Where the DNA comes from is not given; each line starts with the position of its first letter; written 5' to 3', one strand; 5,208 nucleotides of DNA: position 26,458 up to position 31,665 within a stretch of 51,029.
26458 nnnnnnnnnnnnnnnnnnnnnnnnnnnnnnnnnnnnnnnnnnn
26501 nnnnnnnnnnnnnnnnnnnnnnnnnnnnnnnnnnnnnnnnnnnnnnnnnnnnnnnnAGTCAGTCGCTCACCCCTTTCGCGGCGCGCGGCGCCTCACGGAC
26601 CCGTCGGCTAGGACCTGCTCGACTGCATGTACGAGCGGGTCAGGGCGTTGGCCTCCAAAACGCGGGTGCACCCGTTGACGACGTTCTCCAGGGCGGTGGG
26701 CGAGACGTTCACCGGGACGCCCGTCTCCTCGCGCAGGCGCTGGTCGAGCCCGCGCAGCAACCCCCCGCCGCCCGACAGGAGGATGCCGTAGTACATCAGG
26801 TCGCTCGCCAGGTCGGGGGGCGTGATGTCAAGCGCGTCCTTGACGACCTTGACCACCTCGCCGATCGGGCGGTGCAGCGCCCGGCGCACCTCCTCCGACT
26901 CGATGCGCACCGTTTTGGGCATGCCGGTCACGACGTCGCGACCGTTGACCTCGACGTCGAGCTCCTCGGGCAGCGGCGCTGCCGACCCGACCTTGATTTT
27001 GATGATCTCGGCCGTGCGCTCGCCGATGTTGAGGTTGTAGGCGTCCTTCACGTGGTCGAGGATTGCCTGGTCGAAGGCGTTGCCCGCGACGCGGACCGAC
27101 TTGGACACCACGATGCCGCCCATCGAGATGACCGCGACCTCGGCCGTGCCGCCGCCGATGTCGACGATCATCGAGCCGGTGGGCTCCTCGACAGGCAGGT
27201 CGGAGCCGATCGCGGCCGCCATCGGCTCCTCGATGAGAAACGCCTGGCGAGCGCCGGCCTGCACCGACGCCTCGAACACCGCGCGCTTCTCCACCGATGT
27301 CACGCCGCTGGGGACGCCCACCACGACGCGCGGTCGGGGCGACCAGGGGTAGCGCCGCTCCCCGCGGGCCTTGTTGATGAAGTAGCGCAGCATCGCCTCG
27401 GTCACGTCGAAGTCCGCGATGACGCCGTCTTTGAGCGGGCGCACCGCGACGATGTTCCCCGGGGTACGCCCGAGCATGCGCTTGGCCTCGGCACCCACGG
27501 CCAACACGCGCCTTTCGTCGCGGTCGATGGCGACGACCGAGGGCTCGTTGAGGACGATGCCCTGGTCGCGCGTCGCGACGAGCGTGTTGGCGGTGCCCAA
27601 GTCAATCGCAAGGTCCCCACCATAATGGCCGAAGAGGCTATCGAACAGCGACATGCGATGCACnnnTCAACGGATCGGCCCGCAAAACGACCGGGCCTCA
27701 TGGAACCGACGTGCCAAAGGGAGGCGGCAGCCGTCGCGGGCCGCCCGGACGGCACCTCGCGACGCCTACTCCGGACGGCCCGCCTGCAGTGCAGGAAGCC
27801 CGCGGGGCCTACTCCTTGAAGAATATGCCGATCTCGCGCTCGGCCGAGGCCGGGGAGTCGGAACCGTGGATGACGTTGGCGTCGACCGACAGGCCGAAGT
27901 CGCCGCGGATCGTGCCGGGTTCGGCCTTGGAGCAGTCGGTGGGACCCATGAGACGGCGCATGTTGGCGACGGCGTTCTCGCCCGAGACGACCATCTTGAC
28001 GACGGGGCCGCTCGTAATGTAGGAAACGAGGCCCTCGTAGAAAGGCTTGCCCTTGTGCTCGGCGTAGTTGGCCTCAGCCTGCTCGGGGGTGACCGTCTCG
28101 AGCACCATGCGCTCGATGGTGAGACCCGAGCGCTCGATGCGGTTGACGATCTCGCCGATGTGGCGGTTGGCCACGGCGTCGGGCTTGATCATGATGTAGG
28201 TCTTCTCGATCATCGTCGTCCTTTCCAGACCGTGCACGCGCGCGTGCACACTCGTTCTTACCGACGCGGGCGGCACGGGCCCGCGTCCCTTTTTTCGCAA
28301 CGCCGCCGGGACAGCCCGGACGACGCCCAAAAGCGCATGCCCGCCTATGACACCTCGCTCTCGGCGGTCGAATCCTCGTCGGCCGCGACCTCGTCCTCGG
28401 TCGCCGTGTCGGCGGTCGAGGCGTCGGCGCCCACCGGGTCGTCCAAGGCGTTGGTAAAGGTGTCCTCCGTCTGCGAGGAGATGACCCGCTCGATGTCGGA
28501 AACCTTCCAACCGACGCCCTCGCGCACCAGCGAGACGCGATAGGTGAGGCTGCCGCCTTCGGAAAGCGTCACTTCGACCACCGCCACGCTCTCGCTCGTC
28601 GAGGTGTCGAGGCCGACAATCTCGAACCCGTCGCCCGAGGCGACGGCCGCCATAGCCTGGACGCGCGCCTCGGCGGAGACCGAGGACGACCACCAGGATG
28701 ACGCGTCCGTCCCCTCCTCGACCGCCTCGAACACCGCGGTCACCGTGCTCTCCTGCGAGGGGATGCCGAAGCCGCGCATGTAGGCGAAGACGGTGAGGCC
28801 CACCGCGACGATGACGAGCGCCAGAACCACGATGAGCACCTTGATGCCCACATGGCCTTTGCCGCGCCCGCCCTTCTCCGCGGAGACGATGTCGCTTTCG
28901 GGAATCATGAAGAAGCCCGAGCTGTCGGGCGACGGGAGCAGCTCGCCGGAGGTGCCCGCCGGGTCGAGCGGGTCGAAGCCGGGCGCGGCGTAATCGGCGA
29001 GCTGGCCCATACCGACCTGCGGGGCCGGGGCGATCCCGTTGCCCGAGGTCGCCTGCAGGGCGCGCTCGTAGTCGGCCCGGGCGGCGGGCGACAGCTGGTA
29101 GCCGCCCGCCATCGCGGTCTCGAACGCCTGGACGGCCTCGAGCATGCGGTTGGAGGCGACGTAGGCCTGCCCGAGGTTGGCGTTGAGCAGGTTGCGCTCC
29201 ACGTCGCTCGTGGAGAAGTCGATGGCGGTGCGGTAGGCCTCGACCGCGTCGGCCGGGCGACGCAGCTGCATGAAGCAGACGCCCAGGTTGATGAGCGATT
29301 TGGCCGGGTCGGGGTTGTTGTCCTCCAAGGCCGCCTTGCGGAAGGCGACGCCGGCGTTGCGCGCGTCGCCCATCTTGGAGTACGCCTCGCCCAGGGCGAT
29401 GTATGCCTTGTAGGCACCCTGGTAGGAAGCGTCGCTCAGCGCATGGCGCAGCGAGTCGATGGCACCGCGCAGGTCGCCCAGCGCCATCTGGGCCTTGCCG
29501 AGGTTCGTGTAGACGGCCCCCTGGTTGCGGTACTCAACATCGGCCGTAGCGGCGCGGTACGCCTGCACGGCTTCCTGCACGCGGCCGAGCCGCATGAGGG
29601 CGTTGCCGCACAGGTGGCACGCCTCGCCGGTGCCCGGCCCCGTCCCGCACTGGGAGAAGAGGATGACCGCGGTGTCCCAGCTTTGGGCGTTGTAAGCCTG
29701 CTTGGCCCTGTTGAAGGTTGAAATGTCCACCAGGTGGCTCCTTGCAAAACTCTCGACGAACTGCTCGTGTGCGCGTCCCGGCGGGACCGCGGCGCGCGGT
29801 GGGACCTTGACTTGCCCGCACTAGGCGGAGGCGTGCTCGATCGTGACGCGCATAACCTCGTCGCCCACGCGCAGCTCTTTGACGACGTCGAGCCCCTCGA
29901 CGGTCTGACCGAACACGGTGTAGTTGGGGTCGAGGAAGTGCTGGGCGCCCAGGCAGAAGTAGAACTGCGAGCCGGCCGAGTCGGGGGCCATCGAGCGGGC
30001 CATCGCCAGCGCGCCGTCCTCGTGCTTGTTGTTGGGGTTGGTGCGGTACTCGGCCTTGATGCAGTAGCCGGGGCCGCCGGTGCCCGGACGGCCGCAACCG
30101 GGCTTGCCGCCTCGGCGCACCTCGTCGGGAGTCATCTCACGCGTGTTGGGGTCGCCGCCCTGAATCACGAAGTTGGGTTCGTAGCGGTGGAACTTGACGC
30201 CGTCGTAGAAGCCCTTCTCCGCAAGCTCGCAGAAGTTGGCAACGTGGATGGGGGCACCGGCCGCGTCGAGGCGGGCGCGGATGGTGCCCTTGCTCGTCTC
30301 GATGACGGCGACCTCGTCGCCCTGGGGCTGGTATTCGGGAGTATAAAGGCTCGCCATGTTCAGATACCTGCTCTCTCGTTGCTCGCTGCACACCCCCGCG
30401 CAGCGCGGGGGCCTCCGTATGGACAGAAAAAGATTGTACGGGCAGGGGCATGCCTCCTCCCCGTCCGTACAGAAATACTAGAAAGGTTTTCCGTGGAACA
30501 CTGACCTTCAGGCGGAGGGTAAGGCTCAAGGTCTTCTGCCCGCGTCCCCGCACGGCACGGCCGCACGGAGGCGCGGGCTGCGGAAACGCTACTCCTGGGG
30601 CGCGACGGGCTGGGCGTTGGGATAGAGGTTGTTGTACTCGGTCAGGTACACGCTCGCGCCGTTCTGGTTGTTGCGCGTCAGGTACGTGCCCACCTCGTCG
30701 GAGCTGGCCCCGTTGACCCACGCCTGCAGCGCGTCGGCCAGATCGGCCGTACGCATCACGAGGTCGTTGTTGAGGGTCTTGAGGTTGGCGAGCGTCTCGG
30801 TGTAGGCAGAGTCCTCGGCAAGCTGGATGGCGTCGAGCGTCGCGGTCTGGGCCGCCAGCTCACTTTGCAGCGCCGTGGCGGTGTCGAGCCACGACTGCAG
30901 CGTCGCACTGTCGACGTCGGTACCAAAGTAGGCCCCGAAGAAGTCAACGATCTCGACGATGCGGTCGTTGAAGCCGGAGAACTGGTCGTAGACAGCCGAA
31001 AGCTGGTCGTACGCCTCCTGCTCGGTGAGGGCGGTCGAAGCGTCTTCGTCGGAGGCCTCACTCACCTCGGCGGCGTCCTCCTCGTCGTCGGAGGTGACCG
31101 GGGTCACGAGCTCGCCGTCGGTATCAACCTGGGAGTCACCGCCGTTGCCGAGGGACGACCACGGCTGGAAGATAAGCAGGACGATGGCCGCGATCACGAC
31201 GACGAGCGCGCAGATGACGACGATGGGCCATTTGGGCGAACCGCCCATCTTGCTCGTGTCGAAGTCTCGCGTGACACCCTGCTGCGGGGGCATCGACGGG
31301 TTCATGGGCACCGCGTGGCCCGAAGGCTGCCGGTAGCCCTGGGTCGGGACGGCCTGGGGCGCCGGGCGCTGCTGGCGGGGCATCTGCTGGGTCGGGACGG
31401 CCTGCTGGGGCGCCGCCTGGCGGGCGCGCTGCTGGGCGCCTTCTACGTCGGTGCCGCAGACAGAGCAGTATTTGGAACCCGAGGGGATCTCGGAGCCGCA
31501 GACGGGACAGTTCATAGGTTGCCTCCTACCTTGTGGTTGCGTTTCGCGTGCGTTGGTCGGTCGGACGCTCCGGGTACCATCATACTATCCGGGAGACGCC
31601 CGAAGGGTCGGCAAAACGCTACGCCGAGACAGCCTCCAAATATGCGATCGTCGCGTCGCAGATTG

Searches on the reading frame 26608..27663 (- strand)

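Call 77: search_protein_families(library=pfam, proteins=[window:26608-27663:-], max_evalue=0.00001)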
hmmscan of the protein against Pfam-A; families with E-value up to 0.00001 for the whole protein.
window:26608-27663:- (351 aa): 4 families
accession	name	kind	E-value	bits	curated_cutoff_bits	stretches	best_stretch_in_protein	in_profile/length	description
PF06723.19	MreB_Mbl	-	5.2e-137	456.5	27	1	17-339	3-322/327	MreB/Mbl protein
PF00012.26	HSP70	-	1.5e-10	40.4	20.6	1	113-210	136-239/599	Hsp70 protein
PF00022.25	Actin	-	7.3e-10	38.4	27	0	41-207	31-189/410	Actin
PF14450.12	FtsA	-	8.5e-10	39.5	31.8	1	166-323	2-112/127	Cell division protein FtsA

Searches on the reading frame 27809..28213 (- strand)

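Call 77: search_protein_families(library=pfam, proteins=[window:27809-28213:-], max_evalue=0.00001)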
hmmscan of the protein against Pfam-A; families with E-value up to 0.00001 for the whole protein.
window:27809-28213:- (134 aa): 1 family
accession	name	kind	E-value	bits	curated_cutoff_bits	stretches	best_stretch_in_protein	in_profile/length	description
PF00334.24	NDK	-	4.2e-54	182.5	27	1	3-134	1-132/135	Nucleoside diphosphate kinase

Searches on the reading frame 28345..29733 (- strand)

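Call 77: search_protein_families(library=pfam, proteins=[window:28345-29733:-], max_evalue=0.00001)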
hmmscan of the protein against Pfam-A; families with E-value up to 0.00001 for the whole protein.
window:28345-29733:- (462 aa): 8 families
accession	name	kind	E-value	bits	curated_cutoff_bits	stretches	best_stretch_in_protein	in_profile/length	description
PF07719.23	TPR_2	-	1.3e-20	72.1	27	0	37-63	2-28/34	Tetratricopeptide repeat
PF13181.12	TPR_8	-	4.9e-20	70.4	25.7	0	108-135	1-28/34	Tetratricopeptide repeat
PF00515.34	TPR_1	-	1e-18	66.7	27.8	0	144-172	1-29/34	Tetratricopeptide repeat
PF13176.12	TPR_7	-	9.5e-14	50.7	27.9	0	38-63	1-28/36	Tetratricopeptide repeat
PF13432.12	TPR_16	-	4e-12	46.8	32.7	1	113-174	2-61/65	Tetratricopeptide repeat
PF13424.12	TPR_12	-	8.7e-12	45.5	30.1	0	113-173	8-74/77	Tetratricopeptide repeat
PF13414.12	TPR_11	-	6.8e-07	29.3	26.8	0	43-86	1-42/42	TPR repeat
PF14559.12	TPR_19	-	7.6e-06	26.6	25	0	46-101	1-54/68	Tetratricopeptide repeat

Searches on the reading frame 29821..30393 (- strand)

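Call 77: search_protein_families(library=pfam, proteins=[window:29821-30393:-], max_evalue=0.00001)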
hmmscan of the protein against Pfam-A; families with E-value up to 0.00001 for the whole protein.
window:29821-30393:- (190 aa): 1 family
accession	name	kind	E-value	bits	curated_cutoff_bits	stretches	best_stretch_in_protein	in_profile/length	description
PF00160.26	Pro_isomerase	-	6.1e-40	137.5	21.7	1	30-180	3-143/159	Cyclophilin type peptidyl-prolyl cis-trans isomerase/CLD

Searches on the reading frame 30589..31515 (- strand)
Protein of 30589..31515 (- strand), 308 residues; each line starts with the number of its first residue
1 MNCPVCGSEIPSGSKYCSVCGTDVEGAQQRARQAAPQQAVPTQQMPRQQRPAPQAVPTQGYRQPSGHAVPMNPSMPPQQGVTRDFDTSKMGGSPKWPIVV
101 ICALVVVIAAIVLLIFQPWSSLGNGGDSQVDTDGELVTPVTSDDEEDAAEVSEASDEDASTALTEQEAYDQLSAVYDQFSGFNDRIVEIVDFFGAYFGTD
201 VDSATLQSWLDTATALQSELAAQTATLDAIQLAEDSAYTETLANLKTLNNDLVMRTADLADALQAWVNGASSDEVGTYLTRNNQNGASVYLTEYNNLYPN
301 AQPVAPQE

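Call 77: search_protein_families(library=pfam, proteins=[window:30589-31515:-], max_evalue=0.00001)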
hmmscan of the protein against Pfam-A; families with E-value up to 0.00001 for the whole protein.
window:30589-31515:- (308 aa): 1 family
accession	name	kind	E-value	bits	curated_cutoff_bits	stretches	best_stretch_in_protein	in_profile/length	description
PF13240.11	Zn_Ribbon_1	-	5.6e-07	29.6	25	1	3-23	2-22/23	zinc-ribbon domain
